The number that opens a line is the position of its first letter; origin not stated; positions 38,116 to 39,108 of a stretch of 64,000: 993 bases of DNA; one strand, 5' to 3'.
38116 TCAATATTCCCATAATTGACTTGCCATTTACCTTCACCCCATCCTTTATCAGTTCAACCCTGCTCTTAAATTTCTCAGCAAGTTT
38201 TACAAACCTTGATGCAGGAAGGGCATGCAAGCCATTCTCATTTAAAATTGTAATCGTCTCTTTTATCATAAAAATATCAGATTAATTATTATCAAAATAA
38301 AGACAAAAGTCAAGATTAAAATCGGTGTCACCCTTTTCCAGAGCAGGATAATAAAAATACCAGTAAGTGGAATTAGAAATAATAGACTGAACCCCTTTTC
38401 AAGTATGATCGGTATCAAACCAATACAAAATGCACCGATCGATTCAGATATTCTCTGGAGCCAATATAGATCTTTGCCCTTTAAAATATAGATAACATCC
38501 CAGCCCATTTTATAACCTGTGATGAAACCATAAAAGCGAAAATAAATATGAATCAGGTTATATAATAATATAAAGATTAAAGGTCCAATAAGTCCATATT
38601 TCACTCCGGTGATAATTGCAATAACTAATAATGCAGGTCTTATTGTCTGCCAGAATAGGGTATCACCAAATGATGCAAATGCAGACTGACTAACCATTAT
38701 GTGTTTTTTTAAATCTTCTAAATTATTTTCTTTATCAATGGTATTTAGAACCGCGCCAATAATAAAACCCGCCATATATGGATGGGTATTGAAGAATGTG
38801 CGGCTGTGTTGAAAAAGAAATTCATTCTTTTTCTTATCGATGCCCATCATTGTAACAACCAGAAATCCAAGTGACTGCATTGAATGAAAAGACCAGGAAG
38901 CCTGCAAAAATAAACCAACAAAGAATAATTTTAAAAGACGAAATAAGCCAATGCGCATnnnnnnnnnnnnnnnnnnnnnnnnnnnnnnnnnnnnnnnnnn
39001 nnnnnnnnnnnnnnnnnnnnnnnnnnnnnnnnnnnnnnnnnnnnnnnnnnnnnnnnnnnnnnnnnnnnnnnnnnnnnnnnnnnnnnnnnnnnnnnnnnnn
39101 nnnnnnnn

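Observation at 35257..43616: Mannose-family PTS operon carrying an embedded cytoplasmic GH57 glycoside hydrolase and an OM protein, with no EIIA(Man)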

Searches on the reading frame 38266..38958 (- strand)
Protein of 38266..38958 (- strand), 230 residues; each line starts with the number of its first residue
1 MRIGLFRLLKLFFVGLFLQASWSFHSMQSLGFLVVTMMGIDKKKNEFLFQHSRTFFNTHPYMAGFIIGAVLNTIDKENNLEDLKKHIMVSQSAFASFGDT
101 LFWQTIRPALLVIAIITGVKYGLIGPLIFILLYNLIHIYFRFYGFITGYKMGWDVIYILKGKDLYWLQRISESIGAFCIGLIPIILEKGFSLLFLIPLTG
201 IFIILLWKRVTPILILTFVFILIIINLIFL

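Call 3: search_protein_families(library=pfam, proteins=[window:38266-38958:-], max_evalue=0.01)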
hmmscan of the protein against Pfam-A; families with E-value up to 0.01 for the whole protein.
window:38266-38958:- (230 aa): 1 family
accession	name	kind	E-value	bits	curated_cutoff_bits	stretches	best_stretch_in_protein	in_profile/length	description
PF03613.19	EIID-AGA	-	4.4e-26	92.1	25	1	8-181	7-191/265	PTS system mannose/fructose/sorbose family IID component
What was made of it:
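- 38266..38958 (-): Short IID(Man) membrane subunit, 230 aa. It overlaps IIC by 28 nt. PF03613, E 4.4e-26 (call 3).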

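Call 8: search_protein_families(library=ncbifam, proteins=[window:38266-38958:-], max_evalue=0.01)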
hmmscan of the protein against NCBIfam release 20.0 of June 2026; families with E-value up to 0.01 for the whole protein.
window:38266-38958:- (230 aa): 4 families
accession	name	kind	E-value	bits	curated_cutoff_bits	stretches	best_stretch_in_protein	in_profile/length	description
TIGR00828.1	EIID-AGA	subfamily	1.6e-24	86.6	292.75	1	8-181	8-192/271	mannose/fructose/sorbose PTS transporter subunit IID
NF008315.0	PRK11103.1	subfamily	1.5e-23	83.5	365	1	14-180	24-201/283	PTS mannose transporter subunit IID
NF040760.1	AgaE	equivalog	3.3e-17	62.7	500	1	13-162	46-200/292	PTS N-acetylgalactosamine transporter subunit IID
NF007359.1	PRK09855.1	equivalog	2.1e-14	53.9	400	1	10-163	8-166/259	PTS galactosamine transporter subunit IID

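Call 13: find_homologous_proteins(query=window:38266-38958:-, max_evalue=0.00001)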
Query window:38266-38958:- (230 aa): 101 proteins with E <= 0.00001 among 1785 candidates.
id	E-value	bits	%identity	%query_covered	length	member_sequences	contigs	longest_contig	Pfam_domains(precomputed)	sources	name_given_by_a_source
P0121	5.1e-137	473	95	95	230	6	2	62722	PF03613.20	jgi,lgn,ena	-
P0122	1.2e-121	423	84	95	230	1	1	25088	PF03613.20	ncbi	-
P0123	5.3e-119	414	84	96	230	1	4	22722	PF03613.20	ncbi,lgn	-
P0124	1.6e-117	410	82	96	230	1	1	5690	PF03613.20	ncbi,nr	ncbi:MAG: PTS system mannose/fructose/sorbose family transporter subunit IID [candidate division WOR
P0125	1.4e-116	407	82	96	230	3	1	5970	PF03613.20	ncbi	ncbi:MAG: PTS system mannose/fructose/sorbose family transporter subunit IID [candidate division WOR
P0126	2.7e-99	350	69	96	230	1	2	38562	PF03613.20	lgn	-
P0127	1.4e-94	335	64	92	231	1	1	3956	PF03613.20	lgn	-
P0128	1.9e-94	334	63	96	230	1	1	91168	PF03613.20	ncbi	ncbi:MAG: PTS system mannose/fructose/sorbose family transporter subunit IID [bacterium]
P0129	2.6e-94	334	65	96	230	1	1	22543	PF03613.20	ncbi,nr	ncbi:MAG: PTS system mannose/fructose/sorbose family transporter subunit IID [candidate division WOR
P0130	2.2e-92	327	64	96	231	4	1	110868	PF03613.20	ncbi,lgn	-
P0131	6.6e-92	326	63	96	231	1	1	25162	PF03613.20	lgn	-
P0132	1.7e-90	321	62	96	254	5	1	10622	PF03613.20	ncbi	ncbi:MAG: PTS system mannose/fructose/sorbose family transporter subunit IID [bacterium]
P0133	4.5e-89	317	62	95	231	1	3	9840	PF03613.20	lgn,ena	-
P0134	7.7e-89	316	61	96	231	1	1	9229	PF03613.20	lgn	-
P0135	6.7e-87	309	59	96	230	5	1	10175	PF03613.20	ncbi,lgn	ncbi:MAG: PTS system mannose/fructose/sorbose family transporter subunit IID [candidate division WOR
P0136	3.4e-85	304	58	95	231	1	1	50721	PF03613.20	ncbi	-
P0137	6.4e-84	300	57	95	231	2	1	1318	PF03613.20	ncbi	-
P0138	5.4e-79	284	61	81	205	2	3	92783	PF03613.20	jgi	-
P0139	1.1e-78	283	60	84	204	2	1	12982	PF03613.20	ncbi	ncbi:MAG: PTS system mannose/fructose/sorbose family transporter subunit IID [candidate division WOR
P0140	4.3e-78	281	63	83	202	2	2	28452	PF03613.20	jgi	jgi:mannose/fructose/N-acetylgalactosamine-specific phosphotransferase system component IID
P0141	3.6e-76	274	61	84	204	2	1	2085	PF03613.20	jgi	jgi:PTS system N-acetylgalactosamine-specific IID component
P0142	9.6e-68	247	51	92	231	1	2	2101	PF03613.20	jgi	jgi:PTS system N-acetylgalactosamine-specific IID component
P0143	2.0e-67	246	54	98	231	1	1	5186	PF03613.20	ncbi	-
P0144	7.2e-64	234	48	100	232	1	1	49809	PF03613.20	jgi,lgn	-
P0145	1.2e-63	233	52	89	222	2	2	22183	PF03613.20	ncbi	ncbi:MAG: PTS system mannose/fructose/sorbose family transporter subunit IID [candidate division WOR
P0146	2.0e-61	226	49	92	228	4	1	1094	PF03613.20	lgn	-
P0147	1.2e-59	220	46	98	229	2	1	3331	PF03613.20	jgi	jgi:mannose/fructose/N-acetylgalactosamine-specific phosphotransferase system component IID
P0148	3.0e-59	219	54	77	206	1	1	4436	PF03613.20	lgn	-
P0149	6.3e-59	218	46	91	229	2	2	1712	PF03613.20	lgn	-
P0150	1.4e-58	217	46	91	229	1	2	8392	PF03613.20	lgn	-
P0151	1.0e-57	214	49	93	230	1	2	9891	PF03613.20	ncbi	-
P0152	1.9e-57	213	48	79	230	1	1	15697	PF03613.20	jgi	jgi:mannose/fructose/N-acetylgalactosamine-specific phosphotransferase system component IID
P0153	1.9e-57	213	43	99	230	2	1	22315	PF03613.20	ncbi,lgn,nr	ncbi:PTS system mannose/fructose/sorbose family transporter subunit IID [candidate division WOR-3 ba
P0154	3.1e-57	212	46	95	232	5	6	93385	PF03613.20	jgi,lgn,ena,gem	-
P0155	7.6e-57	211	50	87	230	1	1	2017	PF03613.20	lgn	-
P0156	9.6e-57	211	45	93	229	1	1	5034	PF03613.20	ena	-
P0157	9.6e-57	211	45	92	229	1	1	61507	PF03613.20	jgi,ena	-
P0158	1.6e-56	210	50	87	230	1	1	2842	PF03613.20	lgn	-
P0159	1.8e-56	210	42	98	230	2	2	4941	PF03613.20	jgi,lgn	jgi:PTS system N-acetylgalactosamine-specific IID component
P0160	2.1e-56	210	47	91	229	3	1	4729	PF03613.20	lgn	-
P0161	2.1e-56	210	47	92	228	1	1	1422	PF03613.20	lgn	-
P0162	2.5e-56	209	46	92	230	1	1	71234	PF03613.20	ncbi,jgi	ncbi:MAG: PTS system mannose/fructose/sorbose family transporter subunit IID [bacterium]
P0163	2.7e-56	209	47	91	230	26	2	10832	PF03613.20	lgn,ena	-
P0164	3.1e-56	209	45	93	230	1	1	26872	PF03613.20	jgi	jgi:mannose/fructose/N-acetylgalactosamine-specific phosphotransferase system component IID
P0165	3.4e-56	209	47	98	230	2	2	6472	PF03613.20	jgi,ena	-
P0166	1.7e-55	207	47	98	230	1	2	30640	PF03613.20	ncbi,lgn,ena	-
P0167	1.9e-55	206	47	91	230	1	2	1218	PF03613.20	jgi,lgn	-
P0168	3.2e-55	206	43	93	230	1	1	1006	PF03613.20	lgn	-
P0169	4.5e-55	205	48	91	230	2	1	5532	PF03613.20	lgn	-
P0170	5.1e-55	205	41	99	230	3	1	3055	PF03613.20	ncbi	-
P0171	1.3e-54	204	43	99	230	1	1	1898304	PF03613.20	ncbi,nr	ncbi:MAG: PTS system mannose/fructose/sorbose family transporter subunit IID [candidate division WOR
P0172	1.4e-54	204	45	86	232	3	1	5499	PF03613.20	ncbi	-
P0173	5.3e-54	202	45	94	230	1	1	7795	PF03613.20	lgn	-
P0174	8.1e-54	201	46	91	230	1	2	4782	PF03613.20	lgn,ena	-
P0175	8.7e-54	201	68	58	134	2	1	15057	PF03613.20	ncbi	ncbi:MAG: PTS system mannose/fructose/sorbose family transporter subunit IID, partial [candidate div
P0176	1.4e-53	200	44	92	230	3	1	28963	PF03613.20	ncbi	ncbi:MAG: PTS system mannose/fructose/sorbose family transporter subunit IID [bacterium]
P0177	2.5e-53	200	43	93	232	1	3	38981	PF03613.20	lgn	-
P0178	3.4e-53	199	47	87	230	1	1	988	PF03613.20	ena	-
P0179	3.9e-53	199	47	91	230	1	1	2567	PF03613.20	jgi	jgi:mannose/fructose/N-acetylgalactosamine-specific phosphotransferase system component IID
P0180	7.4e-53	198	46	87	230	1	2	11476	PF03613.20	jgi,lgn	jgi:PTS system mannose-specific IID component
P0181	9.2e-53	198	44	93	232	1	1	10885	PF03613.20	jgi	jgi:mannose/fructose/N-acetylgalactosamine-specific phosphotransferase system component IID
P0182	1.3e-52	197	48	79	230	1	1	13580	PF03613.20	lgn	-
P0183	1.4e-52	197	42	100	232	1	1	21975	PF03613.20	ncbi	-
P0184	8.8e-52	195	44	91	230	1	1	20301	PF03613.20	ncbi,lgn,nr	ncbi:PTS system mannose/fructose/sorbose family transporter subunit IID [candidate division WOR-3 ba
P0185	1.2e-51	194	44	91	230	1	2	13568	PF03613.20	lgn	-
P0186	1.8e-51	193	42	92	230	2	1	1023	PF03613.20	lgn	-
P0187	7.8e-51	191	44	91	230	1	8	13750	PF03613.20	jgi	jgi:mannose/fructose/N-acetylgalactosamine-specific phosphotransferase system component IID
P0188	1.0e-50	191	49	79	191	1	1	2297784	PF03613.20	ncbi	ncbi:MAG: PTS system mannose/fructose/sorbose family transporter subunit IID, partial [candidate div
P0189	5.8e-50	189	44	91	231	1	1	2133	PF03613.20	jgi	jgi:mannose/fructose/N-acetylgalactosamine-specific phosphotransferase system component IID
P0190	6.0e-50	188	43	91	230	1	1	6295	PF03613.20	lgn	-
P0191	1.0e-49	188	48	79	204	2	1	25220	PF03613.20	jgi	-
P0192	3.4e-49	186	44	79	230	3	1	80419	PF03613.20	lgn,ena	-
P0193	2.0e-48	183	43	87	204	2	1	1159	PF03613.20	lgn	-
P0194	3.6e-48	183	43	91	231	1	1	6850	PF03613.20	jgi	jgi:mannose/fructose/N-acetylgalactosamine-specific phosphotransferase system component IID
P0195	1.2e-47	181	42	91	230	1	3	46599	PF03613.20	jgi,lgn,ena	-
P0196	5.7e-47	179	45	81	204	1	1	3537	PF03613.20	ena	-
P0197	1.7e-46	177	42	87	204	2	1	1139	PF03613.20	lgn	-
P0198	2.6e-46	177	42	84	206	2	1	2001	PF03613.20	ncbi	-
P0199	1.0e-45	175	41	88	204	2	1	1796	PF03613.20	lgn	-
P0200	7.3e-41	159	46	91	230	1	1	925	PF03613.20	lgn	-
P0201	5.0e-39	153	40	98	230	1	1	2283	PF03613.20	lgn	-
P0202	2.8e-38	150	45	68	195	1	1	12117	PF03613.20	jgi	jgi:mannose/fructose/N-acetylgalactosamine-specific phosphotransferase system component IID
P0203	2.4e-19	88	31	89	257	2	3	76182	PF03613.20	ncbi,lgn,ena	-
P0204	7.4e-16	77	27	77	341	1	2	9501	PF03613.20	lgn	-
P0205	2.4e-14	72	28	78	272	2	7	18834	PF03613.20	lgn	-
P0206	1.2e-13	70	32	75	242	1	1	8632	PF03613.20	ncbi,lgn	ncbi:MAG: PTS system mannose/fructose/sorbose family transporter subunit IID [Elusimicrobiota bacter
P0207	9.7e-13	67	27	94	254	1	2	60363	PF03613.20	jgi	jgi:mannose PTS system EIID component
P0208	1.1e-12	67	30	64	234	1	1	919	PF03613.20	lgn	-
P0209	1.1e-12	67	31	80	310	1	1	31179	PF03613.20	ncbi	-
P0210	1.2e-12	66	32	63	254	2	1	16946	PF03613.20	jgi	jgi:PTS system mannose-specific IID component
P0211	1.9e-12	66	31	80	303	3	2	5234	PF03613.20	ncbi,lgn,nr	ncbi:MAG: PTS system mannose/fructose/sorbose family transporter subunit IID [Gammaproteobacteria ba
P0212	2.4e-12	65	33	67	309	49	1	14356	PF03613.20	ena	-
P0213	3.4e-12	65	30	69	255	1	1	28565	PF03613.20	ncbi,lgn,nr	ncbi:MAG: PTS system mannose/fructose/sorbose family transporter subunit IID [Elusimicrobia bacteriu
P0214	4.6e-12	65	30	80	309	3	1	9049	PF03613.20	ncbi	-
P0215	6.8e-12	64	31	82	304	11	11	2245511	PF03613.20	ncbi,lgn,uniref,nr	ncbi:PTS system mannose/fructose/sorbose family transporter subunit IID [Phocoenobacter skyensis]|un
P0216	1.2e-11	63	29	83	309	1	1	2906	PF03613.20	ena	-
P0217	1.9e-11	62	30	82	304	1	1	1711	PF03613.20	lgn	-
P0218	2.9e-11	62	30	80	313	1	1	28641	PF03613.20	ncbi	ncbi:MAG: PTS system mannose/fructose/sorbose family transporter subunit IID [Ostreibacterium sp.]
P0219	6.5e-11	61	30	72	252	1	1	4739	PF03613.20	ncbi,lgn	-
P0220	1.7e-10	59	32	66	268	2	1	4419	PF03613.20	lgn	-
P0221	2.4e-7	49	28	66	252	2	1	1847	PF03613.20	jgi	jgi:mannose PTS system EIID component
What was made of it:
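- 38266..38958 (-): Homologues of at least 40% identity occur only in WOR-3 (call 13).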

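Call 14: find_encoding_contigs(protein=P0171, flank=10000, max_places=2)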
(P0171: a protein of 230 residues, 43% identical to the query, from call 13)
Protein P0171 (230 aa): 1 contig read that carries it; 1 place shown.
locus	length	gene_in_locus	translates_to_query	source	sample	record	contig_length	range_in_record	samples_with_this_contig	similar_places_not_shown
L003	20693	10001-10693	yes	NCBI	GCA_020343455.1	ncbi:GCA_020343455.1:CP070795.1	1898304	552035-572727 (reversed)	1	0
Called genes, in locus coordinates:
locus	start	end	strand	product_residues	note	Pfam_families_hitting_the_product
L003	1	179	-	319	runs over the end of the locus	PF03706:LPG_synthase_TM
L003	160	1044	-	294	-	PF00535:Glycos_transf_2, PF13641:Glyco_tranf_2_3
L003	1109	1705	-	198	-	PF00025:Arf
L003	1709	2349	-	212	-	PF02272:DHHA1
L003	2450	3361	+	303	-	PF19572:PorV (weak)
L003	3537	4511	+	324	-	PF01073:3Beta_HSD, PF01370:Epimerase, PF02719:Polysacc_synt_2, PF04321:RmlD_sub_bind, PF05368:NmrA, PF07993:NAD_binding_4, PF13460:NAD_binding_10, PF16363:GDP_Man_Dehyd, +1 more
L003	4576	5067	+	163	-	PF02357:NusG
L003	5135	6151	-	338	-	PF00579:tRNA-synt_1b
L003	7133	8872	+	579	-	-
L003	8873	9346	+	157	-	PF03830:PTSIIB_sorb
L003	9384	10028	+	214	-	PF03609:EII-Sor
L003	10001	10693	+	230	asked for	PF03613:EIID-AGA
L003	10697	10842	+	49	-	PF00381:PTS-HPr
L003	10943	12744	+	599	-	PF13620:CarboxypepD_reg, PF13715:CarbopepD_reg_2, PF08308:PEGA (faint), PF00691:OmpA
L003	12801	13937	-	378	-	PF03590:AsnA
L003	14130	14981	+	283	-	PF01370:Epimerase, PF02719:Polysacc_synt_2 (weak), PF04321:RmlD_sub_bind, PF16363:GDP_Man_Dehyd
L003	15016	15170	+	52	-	PF00483:NTP_transferase, PF12804:NTP_transf_3 (weak)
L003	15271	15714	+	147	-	PF03706:LPG_synthase_TM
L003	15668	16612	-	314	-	PF00535:Glycos_transf_2, PF13641:Glyco_tranf_2_3 (weak)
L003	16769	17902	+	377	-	PF13231:PMT_2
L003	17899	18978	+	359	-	PF13231:PMT_2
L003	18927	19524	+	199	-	PF13231:PMT_2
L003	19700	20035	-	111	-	-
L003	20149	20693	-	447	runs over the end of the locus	PF05768:Glrx-like (faint)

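Call 15: find_encoding_contigs(protein=P0203, flank=10000, max_places=2)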
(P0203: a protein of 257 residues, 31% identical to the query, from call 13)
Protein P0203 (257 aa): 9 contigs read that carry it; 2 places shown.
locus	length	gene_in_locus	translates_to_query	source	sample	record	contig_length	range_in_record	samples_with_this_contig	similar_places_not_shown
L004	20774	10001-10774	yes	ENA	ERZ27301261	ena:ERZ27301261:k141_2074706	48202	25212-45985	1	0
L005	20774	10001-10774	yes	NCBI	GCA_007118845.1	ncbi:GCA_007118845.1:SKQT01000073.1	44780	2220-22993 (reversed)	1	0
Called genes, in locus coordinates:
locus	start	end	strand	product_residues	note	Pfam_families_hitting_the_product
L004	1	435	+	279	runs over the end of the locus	PF00793:DAHP_synth_1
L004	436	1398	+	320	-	PF01380:SIS, PF00571:CBS (weak)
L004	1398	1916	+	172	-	PF08282:Hydrolase_3 (faint), PF13419:HAD_2 (weak), PF00702:Hydrolase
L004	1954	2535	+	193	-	PF06835:LptC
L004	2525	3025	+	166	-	PF06835:LptC (faint), PF03968:LptD_N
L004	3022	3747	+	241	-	PF00005:ABC_tran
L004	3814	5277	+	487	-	PF00309:Sigma54_AID, PF04963:Sigma54_CBD, PF04552:Sigma54_DBD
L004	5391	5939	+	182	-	PF02482:Ribosomal_S30AE, PF16321:Ribosom_S30AE_C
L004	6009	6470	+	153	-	PF00359:PTS_EIIA_2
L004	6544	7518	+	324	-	PF02603:Hpr_kinase_N, PF07475:Hpr_kinase_C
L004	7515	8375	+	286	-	PF03668:RapZ-like_N, PF13238:AAA_18 (faint), PF13671:AAA_33 (faint), PF22740:PapZ_C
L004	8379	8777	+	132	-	PF03610:EIIA-man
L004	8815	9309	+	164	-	PF03830:PTSIIB_sorb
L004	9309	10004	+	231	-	PF03609:EII-Sor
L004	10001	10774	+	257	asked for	PF03613:EIID-AGA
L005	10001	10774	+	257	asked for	PF03613:EIID-AGA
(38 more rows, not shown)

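Call 16: find_encoding_contigs(protein=P0213, flank=10000, max_places=2)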
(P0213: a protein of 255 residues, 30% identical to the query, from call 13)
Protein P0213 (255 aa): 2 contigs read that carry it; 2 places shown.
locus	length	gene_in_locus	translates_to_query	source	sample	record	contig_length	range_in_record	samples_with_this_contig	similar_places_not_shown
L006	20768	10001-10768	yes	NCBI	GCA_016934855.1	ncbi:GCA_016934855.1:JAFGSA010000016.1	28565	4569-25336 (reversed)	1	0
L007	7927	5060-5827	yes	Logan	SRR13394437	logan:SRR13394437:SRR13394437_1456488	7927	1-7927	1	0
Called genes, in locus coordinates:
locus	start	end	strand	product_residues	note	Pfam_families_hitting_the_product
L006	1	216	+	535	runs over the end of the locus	PF06418:CTP_synth_N, PF00117:GATase, PF07722:Peptidase_C26 (weak)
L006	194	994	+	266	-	PF00793:DAHP_synth_1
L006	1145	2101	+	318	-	PF01380:SIS, PF00571:CBS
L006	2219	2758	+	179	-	PF08282:Hydrolase_3 (faint)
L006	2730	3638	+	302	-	PF03279:Lip_A_acyltrans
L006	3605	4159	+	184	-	PF06835:LptC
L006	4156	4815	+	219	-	PF03968:LptD_N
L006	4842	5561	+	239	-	PF00005:ABC_tran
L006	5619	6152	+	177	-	PF02482:Ribosomal_S30AE, PF16321:Ribosom_S30AE_C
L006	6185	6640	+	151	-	PF00359:PTS_EIIA_2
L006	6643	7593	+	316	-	PF02603:Hpr_kinase_N, PF07475:Hpr_kinase_C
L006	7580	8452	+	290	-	PF03668:RapZ-like_N, PF22740:PapZ_C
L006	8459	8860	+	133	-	PF03610:EIIA-man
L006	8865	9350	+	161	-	PF03830:PTSIIB_sorb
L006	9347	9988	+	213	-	PF03609:EII-Sor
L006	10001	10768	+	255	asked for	PF03613:EIID-AGA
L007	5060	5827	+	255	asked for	PF03613:EIID-AGA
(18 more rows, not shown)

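Call 24: find_related_loci(query=A1, collection=genome_contigs, flank=10000)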
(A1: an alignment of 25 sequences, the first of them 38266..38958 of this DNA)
Query A1 (230 aa) in genome_contigs; peptide patterns used: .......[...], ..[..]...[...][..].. (x = any residue, [..] = any of these).
310 stretches matched a pattern; 291 encode a relative of the query (tblastn E <= 1e-3); the best 80 are kept; 79 distinct loci.
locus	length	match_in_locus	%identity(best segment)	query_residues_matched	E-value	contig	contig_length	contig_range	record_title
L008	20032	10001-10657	84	1-219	1e-122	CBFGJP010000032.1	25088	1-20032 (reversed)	MAG: candidate division WOR-3 bacterium isolate QZM1.Bin.155.optimized.1 genome assembly, contig: NODE_32_length_25088_c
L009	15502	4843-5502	84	1-220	3e-121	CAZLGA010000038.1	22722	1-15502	MAG TPA_asm: uncultured bacterium isolate binchicken_co40_5 genome assembly, contig: NODE_1423_length_22722_cov_15.70393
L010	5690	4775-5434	82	1-220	8e-120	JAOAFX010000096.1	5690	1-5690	MAG: candidate division WOR-3 bacterium isolate SKW300 NODE_96_length_5690_cov_1.500267, whole genome shotgun sequence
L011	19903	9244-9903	65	1-220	3e-96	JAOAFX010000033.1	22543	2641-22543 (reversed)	MAG: candidate division WOR-3 bacterium isolate SKW300 NODE_33_length_22543_cov_3.523235, whole genome shotgun sequence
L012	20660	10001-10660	63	1-220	1e-95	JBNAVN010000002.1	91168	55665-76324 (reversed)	MAG: bacterium isolate Kamch4342-D-MF-039 bin23.fa-2, whole genome shotgun sequence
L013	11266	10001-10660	61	1-220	3e-93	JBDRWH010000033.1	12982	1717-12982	MAG: candidate division WOR-3 bacterium isolate JZ-4_201808_bins_67 JZ-4_201808_bins_67_scaffold_33, whole genome shotgu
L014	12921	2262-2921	64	1-220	2e-88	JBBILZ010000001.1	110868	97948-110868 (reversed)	MAG: candidate division WOR-3 bacterium isolate SIF170217_bin_220 NODE_94_length_110868_cov_3.28324, whole genome shotgu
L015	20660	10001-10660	64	1-220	7e-94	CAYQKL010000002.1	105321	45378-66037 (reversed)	MAG TPA_asm: uncultured bacterium isolate binchicken_co274_33 genome assembly, contig: NODE_454_length_105321_cov_12.410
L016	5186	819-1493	54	1-225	4e-72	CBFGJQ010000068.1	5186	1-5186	MAG: candidate division WOR-3 bacterium isolate QZM1.Bin.83.optimized.1 genome assembly, contig: NODE_161_length_5186_co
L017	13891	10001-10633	53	1-212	3e-62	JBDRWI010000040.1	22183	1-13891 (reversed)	MAG: candidate division WOR-3 bacterium isolate JZ-2_201705_bins_215 JZ-2_201705_bins_215_scaffold_40, whole genome shot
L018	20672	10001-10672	44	1-225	6e-62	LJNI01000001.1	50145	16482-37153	MAG: candidate division TA06 bacterium DG_78 15855, whole genome shotgun sequence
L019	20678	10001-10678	42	1-225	2e-61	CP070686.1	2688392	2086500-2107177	MAG: candidate division WOR-3 bacterium isolate bin65 chromosome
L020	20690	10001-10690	43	1-228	5e-61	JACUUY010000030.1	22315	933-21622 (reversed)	MAG: candidate division WOR-3 bacterium isolate Kmv43 NODE_1110_length_22315_cov_7.742273, whole genome shotgun sequence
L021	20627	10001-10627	46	1-209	5e-61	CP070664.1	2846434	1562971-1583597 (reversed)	MAG: candidate division WOR-3 bacterium isolate bin77 chromosome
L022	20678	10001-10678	43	1-225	3e-60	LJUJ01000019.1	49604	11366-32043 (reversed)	MAG: candidate division WOR_3 bacterium SM23_42 WORSMTZ_1348, whole genome shotgun sequence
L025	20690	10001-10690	43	1-228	2e-59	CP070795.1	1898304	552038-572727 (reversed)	MAG: candidate division WOR-3 bacterium isolate bin1428 chromosome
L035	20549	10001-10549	49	1-182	4e-54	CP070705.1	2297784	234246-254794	MAG: candidate division WOR-3 bacterium isolate bin53 chromosome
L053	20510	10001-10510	33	8-169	1e-27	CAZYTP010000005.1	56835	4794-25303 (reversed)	MAG TPA_asm: uncultured Syntrophales bacterium isolate SRP178699_co2_308 genome assembly, contig: NODE_147_length_56835_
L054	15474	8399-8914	35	2-165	3e-27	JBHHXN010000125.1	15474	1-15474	MAG: bacterium isolate D_1_bin.48 NODE_1349_length_15474_cov_12.134250, whole genome shotgun sequence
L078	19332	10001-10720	28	6-229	2e-24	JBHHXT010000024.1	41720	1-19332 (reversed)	MAG: bacterium isolate D_1_bin.22 NODE_139_length_41720_cov_19.442266, whole genome shotgun sequence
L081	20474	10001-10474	32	8-155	1e-24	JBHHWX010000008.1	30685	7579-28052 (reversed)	MAG: bacterium isolate D_3_bin.27 NODE_315_length_30685_cov_6.770356, whole genome shotgun sequence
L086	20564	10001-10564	31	2-175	5e-24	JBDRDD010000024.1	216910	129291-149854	MAG: bacterium isolate MEGAHIT-group-1.232 k141_9340370, whole genome shotgun sequence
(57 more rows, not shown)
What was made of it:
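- Tried and rejected: The single genome_contigs scan was spent on the IID survey (call 24).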
